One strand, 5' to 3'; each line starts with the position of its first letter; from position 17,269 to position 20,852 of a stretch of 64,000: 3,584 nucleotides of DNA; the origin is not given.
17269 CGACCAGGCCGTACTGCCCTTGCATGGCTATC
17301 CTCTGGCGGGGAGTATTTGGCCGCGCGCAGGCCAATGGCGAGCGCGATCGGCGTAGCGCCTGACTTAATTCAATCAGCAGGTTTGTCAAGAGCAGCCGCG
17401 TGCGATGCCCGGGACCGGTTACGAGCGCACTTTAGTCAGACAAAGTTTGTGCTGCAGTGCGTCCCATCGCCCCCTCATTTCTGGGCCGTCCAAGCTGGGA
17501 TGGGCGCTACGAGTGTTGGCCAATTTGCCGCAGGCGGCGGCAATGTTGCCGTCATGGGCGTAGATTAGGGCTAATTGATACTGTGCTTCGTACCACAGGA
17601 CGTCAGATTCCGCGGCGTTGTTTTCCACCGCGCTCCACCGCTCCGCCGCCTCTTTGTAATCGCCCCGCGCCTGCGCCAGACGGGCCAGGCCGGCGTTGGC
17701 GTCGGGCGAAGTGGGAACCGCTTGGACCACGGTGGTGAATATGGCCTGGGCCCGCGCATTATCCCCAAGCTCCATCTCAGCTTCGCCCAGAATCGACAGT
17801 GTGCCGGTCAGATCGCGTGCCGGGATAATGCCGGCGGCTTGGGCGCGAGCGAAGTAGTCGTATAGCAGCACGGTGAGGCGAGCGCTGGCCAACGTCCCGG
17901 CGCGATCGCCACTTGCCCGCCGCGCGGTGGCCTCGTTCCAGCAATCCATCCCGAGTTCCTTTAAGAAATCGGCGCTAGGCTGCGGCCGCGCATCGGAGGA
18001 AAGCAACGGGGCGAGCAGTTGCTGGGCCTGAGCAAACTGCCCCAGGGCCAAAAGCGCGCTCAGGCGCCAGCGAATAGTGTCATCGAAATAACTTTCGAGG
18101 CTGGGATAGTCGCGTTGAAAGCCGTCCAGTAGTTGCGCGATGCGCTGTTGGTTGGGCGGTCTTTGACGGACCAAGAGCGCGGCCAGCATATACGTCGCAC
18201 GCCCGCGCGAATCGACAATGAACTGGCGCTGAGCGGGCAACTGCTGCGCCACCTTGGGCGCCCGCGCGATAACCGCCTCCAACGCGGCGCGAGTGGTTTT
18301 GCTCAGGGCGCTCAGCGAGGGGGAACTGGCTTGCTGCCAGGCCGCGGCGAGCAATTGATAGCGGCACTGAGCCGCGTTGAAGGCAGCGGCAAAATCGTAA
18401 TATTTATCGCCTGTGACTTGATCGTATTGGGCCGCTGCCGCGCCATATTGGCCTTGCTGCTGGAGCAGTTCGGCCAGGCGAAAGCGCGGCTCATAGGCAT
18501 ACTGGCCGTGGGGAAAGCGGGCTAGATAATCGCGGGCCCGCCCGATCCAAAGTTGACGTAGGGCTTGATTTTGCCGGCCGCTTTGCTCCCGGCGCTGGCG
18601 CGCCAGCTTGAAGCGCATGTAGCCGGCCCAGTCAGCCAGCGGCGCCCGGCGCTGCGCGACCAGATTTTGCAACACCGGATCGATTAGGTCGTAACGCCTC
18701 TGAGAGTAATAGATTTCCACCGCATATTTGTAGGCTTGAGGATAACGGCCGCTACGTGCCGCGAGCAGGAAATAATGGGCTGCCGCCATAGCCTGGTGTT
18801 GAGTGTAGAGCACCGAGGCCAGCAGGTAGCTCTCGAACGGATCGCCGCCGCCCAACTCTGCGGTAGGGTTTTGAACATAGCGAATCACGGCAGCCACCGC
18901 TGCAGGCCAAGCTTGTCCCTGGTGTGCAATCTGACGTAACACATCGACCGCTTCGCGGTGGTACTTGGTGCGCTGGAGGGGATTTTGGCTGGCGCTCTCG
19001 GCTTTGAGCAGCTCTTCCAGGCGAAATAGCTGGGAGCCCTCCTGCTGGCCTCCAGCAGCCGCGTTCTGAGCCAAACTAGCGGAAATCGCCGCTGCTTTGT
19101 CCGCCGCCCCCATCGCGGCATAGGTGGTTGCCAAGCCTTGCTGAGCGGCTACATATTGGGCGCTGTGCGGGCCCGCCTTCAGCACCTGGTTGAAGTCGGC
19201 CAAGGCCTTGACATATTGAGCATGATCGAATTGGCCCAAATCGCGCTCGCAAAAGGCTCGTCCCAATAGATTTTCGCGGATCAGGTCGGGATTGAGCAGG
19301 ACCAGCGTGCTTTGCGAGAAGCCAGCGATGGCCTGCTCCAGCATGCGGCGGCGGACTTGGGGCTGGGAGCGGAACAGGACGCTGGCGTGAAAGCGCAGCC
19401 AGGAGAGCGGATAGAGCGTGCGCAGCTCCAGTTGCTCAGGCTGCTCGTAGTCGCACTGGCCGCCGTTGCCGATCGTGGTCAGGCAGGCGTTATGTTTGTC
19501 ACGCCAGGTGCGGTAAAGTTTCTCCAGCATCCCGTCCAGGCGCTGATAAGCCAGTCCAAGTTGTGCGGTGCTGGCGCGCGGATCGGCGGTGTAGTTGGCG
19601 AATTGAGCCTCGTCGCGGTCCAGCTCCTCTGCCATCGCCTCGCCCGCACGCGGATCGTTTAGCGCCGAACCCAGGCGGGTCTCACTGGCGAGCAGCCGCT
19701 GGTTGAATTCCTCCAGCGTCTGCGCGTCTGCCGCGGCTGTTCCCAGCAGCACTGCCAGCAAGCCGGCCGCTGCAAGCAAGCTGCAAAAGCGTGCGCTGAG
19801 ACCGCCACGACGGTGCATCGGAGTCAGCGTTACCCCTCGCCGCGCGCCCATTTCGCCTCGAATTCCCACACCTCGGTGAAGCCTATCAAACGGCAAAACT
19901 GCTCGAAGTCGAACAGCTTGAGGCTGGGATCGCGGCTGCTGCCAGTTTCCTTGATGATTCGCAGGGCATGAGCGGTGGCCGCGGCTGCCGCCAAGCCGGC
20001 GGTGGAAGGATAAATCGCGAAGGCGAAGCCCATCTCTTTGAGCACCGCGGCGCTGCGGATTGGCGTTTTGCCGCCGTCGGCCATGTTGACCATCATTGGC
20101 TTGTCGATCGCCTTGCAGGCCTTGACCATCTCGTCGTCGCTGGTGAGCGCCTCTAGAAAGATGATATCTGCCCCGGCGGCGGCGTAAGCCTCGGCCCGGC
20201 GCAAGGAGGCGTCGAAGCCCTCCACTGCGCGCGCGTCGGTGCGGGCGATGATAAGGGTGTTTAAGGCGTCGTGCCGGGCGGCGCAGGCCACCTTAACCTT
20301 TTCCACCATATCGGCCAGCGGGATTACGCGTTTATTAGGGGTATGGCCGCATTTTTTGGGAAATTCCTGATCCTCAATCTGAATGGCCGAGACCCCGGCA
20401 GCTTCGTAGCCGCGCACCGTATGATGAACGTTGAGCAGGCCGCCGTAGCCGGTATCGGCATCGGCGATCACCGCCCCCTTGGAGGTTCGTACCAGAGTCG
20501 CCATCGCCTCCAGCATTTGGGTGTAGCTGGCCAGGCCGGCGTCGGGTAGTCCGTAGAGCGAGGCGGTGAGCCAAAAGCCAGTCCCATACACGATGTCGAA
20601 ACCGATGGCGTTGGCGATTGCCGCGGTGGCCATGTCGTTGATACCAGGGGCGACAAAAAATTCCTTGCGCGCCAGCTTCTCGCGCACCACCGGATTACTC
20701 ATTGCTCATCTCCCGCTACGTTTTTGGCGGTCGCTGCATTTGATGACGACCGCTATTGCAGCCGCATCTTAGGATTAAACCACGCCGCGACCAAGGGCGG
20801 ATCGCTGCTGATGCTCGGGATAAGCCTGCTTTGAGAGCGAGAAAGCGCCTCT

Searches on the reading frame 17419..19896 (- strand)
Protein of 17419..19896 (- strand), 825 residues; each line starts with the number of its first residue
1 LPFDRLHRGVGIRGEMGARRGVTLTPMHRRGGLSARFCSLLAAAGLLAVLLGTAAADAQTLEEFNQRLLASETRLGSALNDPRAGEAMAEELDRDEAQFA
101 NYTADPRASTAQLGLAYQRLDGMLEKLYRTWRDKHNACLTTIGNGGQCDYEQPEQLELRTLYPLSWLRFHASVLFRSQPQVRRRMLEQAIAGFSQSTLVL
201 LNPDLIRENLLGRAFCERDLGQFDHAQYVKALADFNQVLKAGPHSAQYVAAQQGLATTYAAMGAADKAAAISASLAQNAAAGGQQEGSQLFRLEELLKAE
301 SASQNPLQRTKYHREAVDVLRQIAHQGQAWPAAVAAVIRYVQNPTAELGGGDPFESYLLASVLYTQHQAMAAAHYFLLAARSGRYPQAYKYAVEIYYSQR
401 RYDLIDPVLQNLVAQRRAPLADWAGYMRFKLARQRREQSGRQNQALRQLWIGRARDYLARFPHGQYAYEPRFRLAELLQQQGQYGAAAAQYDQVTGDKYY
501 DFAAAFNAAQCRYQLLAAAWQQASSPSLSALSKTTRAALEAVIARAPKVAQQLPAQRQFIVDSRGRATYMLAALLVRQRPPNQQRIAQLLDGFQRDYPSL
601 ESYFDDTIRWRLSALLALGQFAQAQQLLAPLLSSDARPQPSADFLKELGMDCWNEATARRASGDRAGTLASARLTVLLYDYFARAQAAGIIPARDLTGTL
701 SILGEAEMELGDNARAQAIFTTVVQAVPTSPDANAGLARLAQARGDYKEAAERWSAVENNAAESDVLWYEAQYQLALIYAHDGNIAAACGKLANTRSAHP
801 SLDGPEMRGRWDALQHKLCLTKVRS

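Call 50: search_protein_families(library=pfam, proteins=[window:17419-19896:-], max_evalue=0.001)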
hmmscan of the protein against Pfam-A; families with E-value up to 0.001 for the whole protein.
window:17419-19896:- (825 aa): 3 families
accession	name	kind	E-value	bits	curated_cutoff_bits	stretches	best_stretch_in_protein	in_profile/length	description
PF14559.12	TPR_19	-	1.6e-10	41.6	25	1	708-763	2-57/68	Tetratricopeptide repeat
PF13432.12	TPR_16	-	0.00014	22.7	32.7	1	703-752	3-52/65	Tetratricopeptide repeat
PF13428.12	TPR_14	-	0.00047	21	23.5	0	702-740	6-44/44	Tetratricopeptide repeat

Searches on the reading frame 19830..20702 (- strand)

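Call 50: search_protein_families(library=pfam, proteins=[window:19830-20702:-], max_evalue=0.001)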
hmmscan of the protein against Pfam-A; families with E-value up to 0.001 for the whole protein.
window:19830-20702:- (290 aa): 2 families
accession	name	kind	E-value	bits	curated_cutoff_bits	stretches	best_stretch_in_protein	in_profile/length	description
PF13714.12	PEP_mutase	-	3.2e-40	138.7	31.5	1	10-249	4-238/240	Phosphoenolpyruvate phosphomutase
PF00463.27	ICL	-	1.7e-12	47.1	26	1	77-175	151-251/526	Isocitrate lyase family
